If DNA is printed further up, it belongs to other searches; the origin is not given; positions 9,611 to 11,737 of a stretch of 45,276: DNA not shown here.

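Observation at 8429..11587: Orphan RtcR-like (CARF-like + sigma-54 AAA+) activator paired with outer-membrane genes instead of an RNA-repair operon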

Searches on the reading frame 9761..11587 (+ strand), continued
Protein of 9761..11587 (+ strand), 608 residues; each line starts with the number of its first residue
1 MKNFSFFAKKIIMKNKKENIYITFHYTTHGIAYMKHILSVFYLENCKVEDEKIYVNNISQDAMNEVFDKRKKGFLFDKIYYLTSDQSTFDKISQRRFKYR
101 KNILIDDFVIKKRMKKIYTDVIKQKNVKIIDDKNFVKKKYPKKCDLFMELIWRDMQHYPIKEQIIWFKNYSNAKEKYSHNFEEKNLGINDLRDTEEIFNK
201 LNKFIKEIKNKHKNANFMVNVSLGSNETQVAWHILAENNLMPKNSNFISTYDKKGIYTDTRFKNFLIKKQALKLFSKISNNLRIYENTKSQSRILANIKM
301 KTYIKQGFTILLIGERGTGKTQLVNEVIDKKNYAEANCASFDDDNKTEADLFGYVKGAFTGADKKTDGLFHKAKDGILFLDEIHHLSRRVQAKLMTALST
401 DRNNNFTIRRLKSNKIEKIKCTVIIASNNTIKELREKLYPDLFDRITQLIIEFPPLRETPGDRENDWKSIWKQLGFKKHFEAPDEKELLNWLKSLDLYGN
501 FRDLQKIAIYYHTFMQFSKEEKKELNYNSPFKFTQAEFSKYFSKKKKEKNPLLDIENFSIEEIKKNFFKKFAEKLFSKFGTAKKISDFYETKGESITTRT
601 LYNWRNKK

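Call 39: find_encoding_contigs(protein=P0001, flank=10000, max_places=4)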
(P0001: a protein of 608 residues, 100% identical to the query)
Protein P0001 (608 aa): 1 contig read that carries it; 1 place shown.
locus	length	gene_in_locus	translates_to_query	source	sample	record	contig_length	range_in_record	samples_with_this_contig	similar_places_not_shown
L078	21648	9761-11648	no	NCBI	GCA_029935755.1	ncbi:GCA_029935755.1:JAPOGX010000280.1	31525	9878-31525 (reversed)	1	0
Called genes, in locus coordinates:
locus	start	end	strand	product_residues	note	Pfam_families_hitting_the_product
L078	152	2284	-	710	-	PF07715:Plug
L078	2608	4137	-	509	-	PF00749:tRNA-synt_1c, PF19269:Anticodon_2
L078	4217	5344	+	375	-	-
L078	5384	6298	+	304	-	PF04187:Cofac_haem_bdg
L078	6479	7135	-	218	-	-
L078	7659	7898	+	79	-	-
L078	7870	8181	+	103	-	-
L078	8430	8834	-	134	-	-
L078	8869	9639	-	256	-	-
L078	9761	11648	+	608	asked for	PF12775:AAA_7 (faint), PF00158:Sigma54_activat, PF14532:Sigma54_activ_2 (faint), PF00004:AAA, PF07728:AAA_5, PF13173:AAA_14 (weak)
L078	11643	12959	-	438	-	PF05569:Peptidase_M56, PF03544:TonB_C (faint)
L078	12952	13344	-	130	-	PF03965:Penicillinase_R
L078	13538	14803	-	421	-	PF05569:Peptidase_M56, PF03544:TonB_C (weak)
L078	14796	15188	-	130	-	PF03965:Penicillinase_R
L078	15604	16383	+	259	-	-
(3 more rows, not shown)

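Call 40: find_encoding_contigs(protein=P0124, flank=10000, max_places=4)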
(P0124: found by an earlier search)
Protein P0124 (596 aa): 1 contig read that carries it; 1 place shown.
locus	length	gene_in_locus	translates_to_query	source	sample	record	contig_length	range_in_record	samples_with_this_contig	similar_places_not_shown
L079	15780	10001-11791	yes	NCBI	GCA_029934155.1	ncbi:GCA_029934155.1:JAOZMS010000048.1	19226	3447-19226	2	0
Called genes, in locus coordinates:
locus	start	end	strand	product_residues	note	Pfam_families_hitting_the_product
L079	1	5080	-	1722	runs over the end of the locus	PF00932:LTD, PF18962:Por_Secre_tail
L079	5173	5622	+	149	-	PF00254:FKBP_C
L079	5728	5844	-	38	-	-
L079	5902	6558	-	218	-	-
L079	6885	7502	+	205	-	-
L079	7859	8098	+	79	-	-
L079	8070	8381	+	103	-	-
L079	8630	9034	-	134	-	-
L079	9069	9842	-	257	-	-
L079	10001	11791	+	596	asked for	PF12775:AAA_7 (faint), PF00158:Sigma54_activat, PF14532:Sigma54_activ_2 (faint), PF00004:AAA, PF07728:AAA_5, PF13173:AAA_14 (weak)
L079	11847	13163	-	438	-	PF05569:Peptidase_M56, PF03544:TonB_C (faint)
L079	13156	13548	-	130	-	PF03965:Penicillinase_R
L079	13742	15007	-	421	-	PF05569:Peptidase_M56, PF03544:TonB_C (weak)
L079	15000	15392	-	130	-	PF03965:Penicillinase_R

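Call 45: search_protein_families(library=padloc, proteins=[window:9797-11587:+, L001:4865-7159:-, L001:2679-3635:-, L001:1981-2682:-, L001:3625-4191:-, L001:4175-4864:-, L001:7547-7846:-, L005:3654-4271:+], max_evalue=0.01)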
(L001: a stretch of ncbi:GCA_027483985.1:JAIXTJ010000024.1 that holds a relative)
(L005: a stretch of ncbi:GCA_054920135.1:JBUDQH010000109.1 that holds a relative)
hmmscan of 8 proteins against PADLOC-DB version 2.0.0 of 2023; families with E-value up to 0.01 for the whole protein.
window:9797-11587:+ (596 aa): 4 families
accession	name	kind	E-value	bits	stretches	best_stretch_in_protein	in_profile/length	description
PDLC01994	RtcR_PspF1--CARF_AAA_HTH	-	9.4e-76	253.7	1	164-578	54-455/468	-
PDLC01995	RtcR_PspF2--CARF_AAA_HTH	-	1.8e-42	144.1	1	158-497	49-395/481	-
PDLC01993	RtcR--CARF_AAA_HTH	-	6.1e-31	105.4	1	170-498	71-417/523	-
PDLC04140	mad8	-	0.0022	15.5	0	289-333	21-67/314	mads_8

L001:4865-7159:- (764 aa): 2 families
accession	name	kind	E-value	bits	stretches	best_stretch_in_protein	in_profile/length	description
PDLC02903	pVip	-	1.6e-08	32.4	1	439-635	8-177/257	Viperins not associated with kinases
PDLC02904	pVip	-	3.6e-06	24.7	1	439-585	11-139/262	Viperins associated with kinases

L001:2679-3635:- (318 aa): 2 families
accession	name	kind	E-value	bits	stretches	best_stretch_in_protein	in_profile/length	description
PDLC02976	WH_III-A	-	0.0009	17.9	1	32-82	16-66/104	-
PDLC04134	mad2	-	0.001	16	1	147-264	276-401/492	mads_2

L001:1981-2682:- (233 aa): 0 families

L001:3625-4191:- (188 aa): 0 families

L001:4175-4864:- (229 aa): 0 families

L001:7547-7846:- (99 aa): 0 families

L005:3654-4271:+ (205 aa): 1 family
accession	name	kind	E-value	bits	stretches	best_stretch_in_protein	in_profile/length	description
PDLC04249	PDC-M01B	-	0.0088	13.6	0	142-188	200-245/286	-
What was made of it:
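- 9797..11587 (+): Gene for the CARF-AAA+-HTH sigma-54 activator. It is 596 aa from the probable true start; the mechanical ORF starts at 9761 and gives 608 aa. PADLOC RtcR_PspF1--CARF_AAA_HTH at E 9.4e-76 (call 45).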

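Call 56: search_protein_families(library=pfam, proteins=[L001:7547-7846:-, L003:7343-7633:-, L001:7390-7533:-, L003:7697-7837:-, L001:7171-7371:-, L001:1981-2682:-, L001:4175-4864:-, L005:4518-5120:-, L007:1531-2601:-, L006:6504-6956:-], max_evalue=1)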
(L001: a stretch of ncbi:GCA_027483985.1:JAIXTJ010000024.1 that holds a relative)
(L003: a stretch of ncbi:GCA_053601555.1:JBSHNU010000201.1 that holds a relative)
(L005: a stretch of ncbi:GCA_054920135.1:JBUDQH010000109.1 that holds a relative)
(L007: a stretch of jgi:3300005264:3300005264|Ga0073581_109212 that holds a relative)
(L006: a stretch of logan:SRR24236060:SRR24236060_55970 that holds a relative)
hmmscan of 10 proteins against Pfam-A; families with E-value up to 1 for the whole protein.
L001:7547-7846:- (99 aa): 0 families

L003:7343-7633:- (96 aa): 1 family
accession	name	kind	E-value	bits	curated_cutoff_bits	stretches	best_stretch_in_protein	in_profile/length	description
PF14076.12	DUF4258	-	0.024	15.3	25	1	10-79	2-59/71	Domain of unknown function (DUF4258)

L001:7390-7533:- (47 aa): 0 families

L003:7697-7837:- (46 aa): 1 family
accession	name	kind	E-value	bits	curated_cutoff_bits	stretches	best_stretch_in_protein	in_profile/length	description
PF06140.18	Ifi-6-16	-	0.0059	16.9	29.1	1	8-43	31-63/84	Interferon-induced 6-16 family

L001:7171-7371:- (66 aa): 0 families

L001:1981-2682:- (233 aa): 2 families
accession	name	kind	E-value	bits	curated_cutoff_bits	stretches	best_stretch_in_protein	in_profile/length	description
PF14903.11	WG_beta_rep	-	4.4e-16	59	25.6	4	50-81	4-35/35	WG containing repeat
PF20862.2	DUF6843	-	0.3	11.4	27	0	113-129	58-74/110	Family of unknown function (DUF6843)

L001:4175-4864:- (229 aa): 0 families

L005:4518-5120:- (200 aa): 5 families
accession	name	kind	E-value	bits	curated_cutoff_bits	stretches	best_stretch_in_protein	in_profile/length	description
PF08308.17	PEGA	-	2.4e-07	31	20.8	1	30-83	3-52/71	PEGA domain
PF12092.13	DUF3568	-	0.0073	16.8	23.2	1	6-87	5-82/124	Protein of unknown function (DUF3568)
PF07550.17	Shr-like_HID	-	0.095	13.6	22.3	1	30-83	30-78/82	Heme-binding protein Shr-like, Hb-interacting domain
PF11604.15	CusF_Ec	-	0.098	13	27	1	129-160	40-70/72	Copper binding periplasmic protein CusF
PF02298.23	Cu_bind_like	-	0.4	11.2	20.8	0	133-152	14-33/84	Plastocyanin-like domain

L007:1531-2601:- (356 aa): 3 families
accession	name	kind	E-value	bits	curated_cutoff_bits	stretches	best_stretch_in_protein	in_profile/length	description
PF00414.22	MAP1B_neuraxin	-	0.049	13.6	20.6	1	254-265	4-15/17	Neuraxin and MAP1B repeat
PF15728.10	DUF4679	-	0.2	11.1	27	1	216-284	65-132/399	Domain of unknown function (DUF4679)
PF18573.7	BclA_C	-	0.22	11.9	38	1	216-271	5-61/128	BclA C-terminal domain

L006:6504-6956:- (150 aa): 0 families
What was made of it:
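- Tried and rejected: The only support is a sub-threshold DUF4258 hit at E 0.024 (call 56).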

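Call 61: find_encoding_contigs(protein=P0002, flank=5000, max_places=3)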
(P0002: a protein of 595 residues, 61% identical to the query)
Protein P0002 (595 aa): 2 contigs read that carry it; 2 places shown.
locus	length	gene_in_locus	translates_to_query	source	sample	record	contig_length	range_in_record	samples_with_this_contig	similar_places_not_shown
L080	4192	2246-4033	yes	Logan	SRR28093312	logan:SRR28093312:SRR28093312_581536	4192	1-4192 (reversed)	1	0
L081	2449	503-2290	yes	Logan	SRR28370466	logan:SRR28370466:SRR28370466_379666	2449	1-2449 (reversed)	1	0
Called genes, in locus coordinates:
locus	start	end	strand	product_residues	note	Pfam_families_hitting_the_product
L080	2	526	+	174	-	?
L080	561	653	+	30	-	-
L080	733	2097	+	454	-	PF00209:SNF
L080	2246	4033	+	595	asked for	PF00158:Sigma54_activat, PF01078:Mg_chelatase (faint), PF13191:AAA_16 (faint), PF14532:Sigma54_activ_2 (faint), PF00004:AAA, PF07728:AAA_5, PF13173:AAA_14, PF13401:AAA_22 (faint)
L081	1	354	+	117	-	?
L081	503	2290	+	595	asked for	PF00158:Sigma54_activat, PF01078:Mg_chelatase (faint), PF13191:AAA_16 (faint), PF14532:Sigma54_activ_2 (faint), PF00004:AAA, PF07728:AAA_5, PF13173:AAA_14, PF13401:AAA_22 (faint)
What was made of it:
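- The closest non-strain relative (61% identity, L080) has no divergent operon at all (call 61). The nearest relative is also an orphan (call 61).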

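Call 62: find_encoding_contigs(protein=P0006, flank=6000, max_places=2)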
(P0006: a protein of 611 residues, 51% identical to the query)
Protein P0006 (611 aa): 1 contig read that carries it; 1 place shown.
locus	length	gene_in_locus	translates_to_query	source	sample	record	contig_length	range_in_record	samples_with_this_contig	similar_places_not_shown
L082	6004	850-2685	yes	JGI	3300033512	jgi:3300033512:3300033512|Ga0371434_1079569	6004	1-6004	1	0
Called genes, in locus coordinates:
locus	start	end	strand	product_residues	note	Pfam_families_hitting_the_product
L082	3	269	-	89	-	?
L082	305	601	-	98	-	PF01381:HTH_3, PF12844:HTH_19 (faint), PF13560:HTH_31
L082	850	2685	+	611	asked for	PF14532:Sigma54_activ_2 (faint), PF00158:Sigma54_activat, PF00004:AAA (weak), PF07728:AAA_5 (weak)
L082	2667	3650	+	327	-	PF00891:Methyltransf_2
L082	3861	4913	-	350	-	PF00135:COesterase (weak), PF20434:BD-FAE, PF07859:Abhydrolase_3 (faint)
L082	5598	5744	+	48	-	-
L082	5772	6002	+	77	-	?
